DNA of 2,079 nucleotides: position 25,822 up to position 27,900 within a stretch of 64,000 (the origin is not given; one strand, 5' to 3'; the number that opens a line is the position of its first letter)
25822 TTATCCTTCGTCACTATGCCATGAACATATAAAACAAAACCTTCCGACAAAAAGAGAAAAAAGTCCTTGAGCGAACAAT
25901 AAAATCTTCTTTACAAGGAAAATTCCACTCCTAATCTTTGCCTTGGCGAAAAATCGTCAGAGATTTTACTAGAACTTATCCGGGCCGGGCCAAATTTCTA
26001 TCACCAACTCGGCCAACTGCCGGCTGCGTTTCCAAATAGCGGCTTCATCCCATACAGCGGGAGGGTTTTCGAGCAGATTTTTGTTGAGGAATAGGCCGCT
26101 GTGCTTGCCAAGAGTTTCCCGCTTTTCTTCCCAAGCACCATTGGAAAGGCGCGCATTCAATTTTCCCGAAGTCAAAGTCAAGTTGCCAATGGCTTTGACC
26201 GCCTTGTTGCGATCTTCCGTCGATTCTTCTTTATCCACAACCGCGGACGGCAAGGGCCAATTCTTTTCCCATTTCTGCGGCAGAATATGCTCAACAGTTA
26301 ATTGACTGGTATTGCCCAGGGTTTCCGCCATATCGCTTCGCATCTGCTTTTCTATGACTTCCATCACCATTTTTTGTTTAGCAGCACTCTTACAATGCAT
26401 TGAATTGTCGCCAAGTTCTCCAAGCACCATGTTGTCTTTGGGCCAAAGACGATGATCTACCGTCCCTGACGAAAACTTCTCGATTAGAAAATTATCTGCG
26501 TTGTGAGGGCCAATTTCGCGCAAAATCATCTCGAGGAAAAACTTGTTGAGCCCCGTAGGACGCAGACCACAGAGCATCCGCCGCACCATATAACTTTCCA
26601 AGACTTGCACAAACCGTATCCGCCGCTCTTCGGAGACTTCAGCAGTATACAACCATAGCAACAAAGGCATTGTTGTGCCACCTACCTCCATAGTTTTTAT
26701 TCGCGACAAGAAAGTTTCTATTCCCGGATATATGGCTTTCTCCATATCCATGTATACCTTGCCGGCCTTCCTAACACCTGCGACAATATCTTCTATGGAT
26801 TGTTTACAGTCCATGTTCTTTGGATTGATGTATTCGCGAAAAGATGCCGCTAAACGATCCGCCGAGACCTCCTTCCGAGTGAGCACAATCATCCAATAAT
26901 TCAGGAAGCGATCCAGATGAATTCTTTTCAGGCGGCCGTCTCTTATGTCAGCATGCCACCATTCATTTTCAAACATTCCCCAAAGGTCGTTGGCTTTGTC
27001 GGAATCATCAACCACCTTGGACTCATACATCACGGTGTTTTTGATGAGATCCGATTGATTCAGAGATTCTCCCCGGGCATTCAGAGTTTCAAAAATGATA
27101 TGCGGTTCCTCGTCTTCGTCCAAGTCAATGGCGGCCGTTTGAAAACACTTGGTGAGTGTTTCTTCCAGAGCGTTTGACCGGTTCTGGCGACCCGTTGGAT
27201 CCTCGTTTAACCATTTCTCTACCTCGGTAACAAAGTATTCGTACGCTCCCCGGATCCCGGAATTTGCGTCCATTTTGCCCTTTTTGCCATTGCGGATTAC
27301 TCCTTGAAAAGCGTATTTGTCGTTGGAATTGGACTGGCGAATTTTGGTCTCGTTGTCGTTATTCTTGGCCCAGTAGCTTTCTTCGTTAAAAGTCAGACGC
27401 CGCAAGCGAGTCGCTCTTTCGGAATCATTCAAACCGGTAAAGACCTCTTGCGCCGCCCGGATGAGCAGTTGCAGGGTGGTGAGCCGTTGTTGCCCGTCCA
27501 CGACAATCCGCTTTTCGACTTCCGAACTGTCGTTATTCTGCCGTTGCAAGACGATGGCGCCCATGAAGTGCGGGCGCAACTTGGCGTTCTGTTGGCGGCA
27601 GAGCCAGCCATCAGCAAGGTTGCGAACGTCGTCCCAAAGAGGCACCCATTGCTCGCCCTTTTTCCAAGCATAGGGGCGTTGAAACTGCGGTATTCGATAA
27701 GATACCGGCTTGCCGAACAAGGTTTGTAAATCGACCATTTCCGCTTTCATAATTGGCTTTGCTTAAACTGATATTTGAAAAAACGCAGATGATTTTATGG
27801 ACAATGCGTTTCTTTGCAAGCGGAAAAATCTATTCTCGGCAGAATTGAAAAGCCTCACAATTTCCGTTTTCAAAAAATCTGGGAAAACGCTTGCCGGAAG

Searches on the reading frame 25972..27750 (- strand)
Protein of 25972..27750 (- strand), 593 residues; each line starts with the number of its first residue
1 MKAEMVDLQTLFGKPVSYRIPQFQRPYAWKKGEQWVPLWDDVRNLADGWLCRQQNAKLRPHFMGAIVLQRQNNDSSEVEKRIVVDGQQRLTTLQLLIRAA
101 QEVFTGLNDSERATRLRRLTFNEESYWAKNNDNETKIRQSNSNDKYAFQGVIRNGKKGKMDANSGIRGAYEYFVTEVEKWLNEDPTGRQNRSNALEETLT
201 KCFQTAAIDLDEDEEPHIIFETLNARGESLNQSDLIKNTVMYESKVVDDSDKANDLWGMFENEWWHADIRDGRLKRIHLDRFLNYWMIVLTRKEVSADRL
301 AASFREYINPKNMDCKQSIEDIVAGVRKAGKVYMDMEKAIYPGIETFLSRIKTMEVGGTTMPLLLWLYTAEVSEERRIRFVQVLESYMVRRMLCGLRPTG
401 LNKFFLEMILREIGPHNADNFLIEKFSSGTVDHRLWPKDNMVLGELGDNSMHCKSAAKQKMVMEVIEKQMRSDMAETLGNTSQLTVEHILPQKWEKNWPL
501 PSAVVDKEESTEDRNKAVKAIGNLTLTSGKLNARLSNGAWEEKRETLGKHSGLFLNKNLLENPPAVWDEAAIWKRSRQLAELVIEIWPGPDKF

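Call 37: search_protein_families(library=pfam, proteins=[window:25972-27750:-], max_evalue=0.001)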
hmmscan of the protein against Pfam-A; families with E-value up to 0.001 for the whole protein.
window:25972-27750:- (593 aa): 2 families
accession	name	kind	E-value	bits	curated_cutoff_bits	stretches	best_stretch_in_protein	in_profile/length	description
PF03235.19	GmrSD_N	-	8e-36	124.5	33.2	1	9-240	2-198/199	GmrSD restriction endonuclease, N-terminal domain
PF07510.16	GmrSD_C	-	1.2e-22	80.8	23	1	438-581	3-137/138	GmrSD restriction endonucleases, C-terminal domain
